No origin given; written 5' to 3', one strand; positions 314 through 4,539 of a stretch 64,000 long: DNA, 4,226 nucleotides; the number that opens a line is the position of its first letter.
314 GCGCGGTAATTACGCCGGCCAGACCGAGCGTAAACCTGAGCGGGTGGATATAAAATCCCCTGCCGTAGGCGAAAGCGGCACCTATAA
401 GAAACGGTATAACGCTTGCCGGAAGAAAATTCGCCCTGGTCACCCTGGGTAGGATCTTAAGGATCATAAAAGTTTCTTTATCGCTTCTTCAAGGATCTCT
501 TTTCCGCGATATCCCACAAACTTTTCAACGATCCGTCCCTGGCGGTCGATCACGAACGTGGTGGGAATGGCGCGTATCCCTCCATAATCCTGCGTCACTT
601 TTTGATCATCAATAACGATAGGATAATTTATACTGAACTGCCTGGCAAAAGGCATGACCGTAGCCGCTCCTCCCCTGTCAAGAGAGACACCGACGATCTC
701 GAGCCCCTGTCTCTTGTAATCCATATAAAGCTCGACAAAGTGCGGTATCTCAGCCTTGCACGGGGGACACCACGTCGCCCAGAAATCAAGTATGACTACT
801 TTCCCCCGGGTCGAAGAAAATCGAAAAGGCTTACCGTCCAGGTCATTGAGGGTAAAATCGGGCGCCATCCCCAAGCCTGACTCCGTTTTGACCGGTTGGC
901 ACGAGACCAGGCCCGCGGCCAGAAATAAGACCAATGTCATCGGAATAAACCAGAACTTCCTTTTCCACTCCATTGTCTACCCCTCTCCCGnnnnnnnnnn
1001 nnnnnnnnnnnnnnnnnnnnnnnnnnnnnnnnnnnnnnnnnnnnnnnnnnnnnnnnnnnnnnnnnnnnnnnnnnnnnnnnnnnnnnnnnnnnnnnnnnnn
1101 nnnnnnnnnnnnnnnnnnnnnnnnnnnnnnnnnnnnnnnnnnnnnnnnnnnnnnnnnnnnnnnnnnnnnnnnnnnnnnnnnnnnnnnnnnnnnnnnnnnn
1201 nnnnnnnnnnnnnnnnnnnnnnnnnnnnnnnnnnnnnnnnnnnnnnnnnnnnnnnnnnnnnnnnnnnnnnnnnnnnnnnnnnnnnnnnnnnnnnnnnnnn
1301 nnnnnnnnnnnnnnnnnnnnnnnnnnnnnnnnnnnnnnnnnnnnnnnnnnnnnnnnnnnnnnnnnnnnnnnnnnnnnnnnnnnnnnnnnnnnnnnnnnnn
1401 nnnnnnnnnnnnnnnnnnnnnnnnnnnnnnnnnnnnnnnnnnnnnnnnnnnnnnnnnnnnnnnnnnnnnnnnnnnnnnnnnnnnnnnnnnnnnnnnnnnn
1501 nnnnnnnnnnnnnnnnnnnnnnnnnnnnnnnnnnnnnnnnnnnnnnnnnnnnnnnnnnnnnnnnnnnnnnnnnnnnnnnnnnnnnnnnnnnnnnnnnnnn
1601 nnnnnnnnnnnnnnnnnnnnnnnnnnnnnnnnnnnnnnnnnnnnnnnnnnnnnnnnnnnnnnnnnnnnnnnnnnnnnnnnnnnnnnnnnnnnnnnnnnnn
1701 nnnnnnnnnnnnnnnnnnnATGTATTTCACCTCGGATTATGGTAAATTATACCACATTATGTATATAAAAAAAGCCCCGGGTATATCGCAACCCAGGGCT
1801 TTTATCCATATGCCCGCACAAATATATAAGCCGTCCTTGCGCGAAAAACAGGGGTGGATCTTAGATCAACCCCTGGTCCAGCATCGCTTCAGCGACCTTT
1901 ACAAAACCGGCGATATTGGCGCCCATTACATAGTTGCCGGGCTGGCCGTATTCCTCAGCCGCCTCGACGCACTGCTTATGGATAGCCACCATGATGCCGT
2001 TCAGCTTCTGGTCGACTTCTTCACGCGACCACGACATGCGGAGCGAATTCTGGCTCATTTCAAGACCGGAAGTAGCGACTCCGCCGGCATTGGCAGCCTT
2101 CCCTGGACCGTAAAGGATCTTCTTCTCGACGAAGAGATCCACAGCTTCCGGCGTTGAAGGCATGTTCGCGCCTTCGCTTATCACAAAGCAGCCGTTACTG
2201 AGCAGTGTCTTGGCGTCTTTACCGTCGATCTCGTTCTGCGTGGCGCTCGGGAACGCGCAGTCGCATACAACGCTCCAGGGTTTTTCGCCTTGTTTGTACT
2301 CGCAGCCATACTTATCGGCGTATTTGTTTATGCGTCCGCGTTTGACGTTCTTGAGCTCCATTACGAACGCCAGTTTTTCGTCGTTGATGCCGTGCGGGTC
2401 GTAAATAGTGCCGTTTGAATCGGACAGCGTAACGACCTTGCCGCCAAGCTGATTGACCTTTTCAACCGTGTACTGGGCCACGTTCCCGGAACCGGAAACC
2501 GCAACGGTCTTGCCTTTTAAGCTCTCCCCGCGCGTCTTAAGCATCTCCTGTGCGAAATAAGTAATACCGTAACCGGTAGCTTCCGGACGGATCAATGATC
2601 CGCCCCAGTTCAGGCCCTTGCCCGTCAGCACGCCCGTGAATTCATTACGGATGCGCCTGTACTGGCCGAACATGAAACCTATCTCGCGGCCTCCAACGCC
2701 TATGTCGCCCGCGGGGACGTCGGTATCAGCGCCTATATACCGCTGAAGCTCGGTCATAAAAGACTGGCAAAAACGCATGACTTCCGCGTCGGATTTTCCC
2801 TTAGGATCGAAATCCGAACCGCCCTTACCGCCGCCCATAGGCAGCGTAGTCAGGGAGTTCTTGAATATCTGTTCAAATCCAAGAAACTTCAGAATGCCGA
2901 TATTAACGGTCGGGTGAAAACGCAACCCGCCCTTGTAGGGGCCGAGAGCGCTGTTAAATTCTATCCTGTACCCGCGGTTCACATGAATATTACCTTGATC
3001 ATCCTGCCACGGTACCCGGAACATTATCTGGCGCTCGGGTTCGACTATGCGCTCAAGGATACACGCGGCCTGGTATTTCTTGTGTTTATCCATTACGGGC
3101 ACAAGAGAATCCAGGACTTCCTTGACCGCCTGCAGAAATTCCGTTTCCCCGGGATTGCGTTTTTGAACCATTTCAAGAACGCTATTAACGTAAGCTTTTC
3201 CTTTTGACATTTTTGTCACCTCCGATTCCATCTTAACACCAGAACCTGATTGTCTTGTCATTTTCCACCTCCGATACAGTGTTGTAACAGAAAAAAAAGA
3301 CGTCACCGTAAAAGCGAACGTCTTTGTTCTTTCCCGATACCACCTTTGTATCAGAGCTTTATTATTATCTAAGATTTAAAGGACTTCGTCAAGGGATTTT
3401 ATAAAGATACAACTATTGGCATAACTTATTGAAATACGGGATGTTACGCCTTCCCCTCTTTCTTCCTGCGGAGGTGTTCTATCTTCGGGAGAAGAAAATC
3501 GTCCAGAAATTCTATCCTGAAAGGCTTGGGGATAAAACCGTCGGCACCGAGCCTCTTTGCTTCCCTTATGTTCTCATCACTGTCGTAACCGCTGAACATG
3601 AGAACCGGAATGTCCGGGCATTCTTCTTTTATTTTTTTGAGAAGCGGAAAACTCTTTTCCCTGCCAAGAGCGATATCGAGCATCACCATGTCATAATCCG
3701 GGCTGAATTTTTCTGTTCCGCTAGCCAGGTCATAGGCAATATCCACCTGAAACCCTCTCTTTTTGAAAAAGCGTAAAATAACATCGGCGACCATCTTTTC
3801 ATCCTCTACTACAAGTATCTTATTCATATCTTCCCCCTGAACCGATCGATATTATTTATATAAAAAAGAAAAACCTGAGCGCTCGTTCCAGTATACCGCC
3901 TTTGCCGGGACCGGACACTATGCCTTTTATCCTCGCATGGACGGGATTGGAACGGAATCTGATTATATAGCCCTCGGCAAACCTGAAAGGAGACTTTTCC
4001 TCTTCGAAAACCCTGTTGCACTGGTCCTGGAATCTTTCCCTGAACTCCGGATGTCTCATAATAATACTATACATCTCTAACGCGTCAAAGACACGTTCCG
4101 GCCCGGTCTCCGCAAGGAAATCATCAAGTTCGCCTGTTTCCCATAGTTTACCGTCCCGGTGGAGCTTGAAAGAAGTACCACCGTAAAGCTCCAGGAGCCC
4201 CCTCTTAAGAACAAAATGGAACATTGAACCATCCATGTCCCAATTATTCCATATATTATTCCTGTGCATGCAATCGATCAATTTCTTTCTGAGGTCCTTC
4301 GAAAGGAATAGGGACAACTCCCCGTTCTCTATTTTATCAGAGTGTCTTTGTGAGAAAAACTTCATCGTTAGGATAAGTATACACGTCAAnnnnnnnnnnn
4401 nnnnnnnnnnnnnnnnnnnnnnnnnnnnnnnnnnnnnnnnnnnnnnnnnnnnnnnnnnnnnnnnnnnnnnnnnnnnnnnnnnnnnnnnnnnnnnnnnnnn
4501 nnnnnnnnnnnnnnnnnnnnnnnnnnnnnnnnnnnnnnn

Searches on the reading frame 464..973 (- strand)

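Call 17: search_protein_families(library=pfam, proteins=[window:464-973:-], max_evalue=0.001)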
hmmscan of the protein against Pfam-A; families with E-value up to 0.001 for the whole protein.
window:464-973:- (169 aa): 6 families
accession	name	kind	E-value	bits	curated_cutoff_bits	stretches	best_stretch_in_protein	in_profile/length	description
PF00578.27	AhpC-TSA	-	1.7e-30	105.9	26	1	36-150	4-123/124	AhpC/TSA family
PF08534.16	Redoxin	-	2.1e-26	92.9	26.6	1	37-159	6-139/148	Redoxin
PF13905.12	Thioredoxin_8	-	1.4e-14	54.6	27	1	57-148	1-94/94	Thioredoxin-like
PF00085.26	Thioredoxin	-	1.6e-11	44.6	23.5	1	58-99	19-59/103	Thioredoxin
PF13098.12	Thioredoxin_2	-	9.5e-07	29.6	27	1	56-164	4-103/104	Thioredoxin-like domain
PF00255.25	GSHPx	-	3.1e-05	24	27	1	39-96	3-59/108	Glutathione peroxidase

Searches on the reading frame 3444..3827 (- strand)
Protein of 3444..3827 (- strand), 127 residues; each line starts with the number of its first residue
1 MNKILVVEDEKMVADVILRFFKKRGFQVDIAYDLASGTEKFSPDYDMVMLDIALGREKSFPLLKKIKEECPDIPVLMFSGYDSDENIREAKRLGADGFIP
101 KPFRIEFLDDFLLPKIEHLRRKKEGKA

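Call 17: search_protein_families(library=pfam, proteins=[window:3444-3827:-], max_evalue=0.001)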
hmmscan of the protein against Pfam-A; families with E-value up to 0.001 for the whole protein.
window:3444-3827:- (127 aa): 1 family
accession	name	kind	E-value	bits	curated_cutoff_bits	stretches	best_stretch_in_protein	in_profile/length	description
PF00072.30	Response_reg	-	1.6e-19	70.5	30.2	1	4-108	1-106/111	Response regulator receiver domain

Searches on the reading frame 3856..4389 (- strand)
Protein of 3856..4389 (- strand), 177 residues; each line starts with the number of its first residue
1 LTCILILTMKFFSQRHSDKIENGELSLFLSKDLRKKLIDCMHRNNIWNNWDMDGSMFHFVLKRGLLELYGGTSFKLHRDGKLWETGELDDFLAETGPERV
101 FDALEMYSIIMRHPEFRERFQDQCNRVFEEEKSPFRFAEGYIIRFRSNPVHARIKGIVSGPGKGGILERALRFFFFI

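Call 17: search_protein_families(library=pfam, proteins=[window:3856-4389:-], max_evalue=0.001)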
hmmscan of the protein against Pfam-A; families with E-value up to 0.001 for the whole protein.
window:3856-4389:- (177 aa): 1 family
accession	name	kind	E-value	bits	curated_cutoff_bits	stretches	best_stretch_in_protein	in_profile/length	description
PF18863.6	AbiJ_NTD4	-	2.8e-11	44.5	34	1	12-155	3-147/152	AbiJ N-terminal domain 4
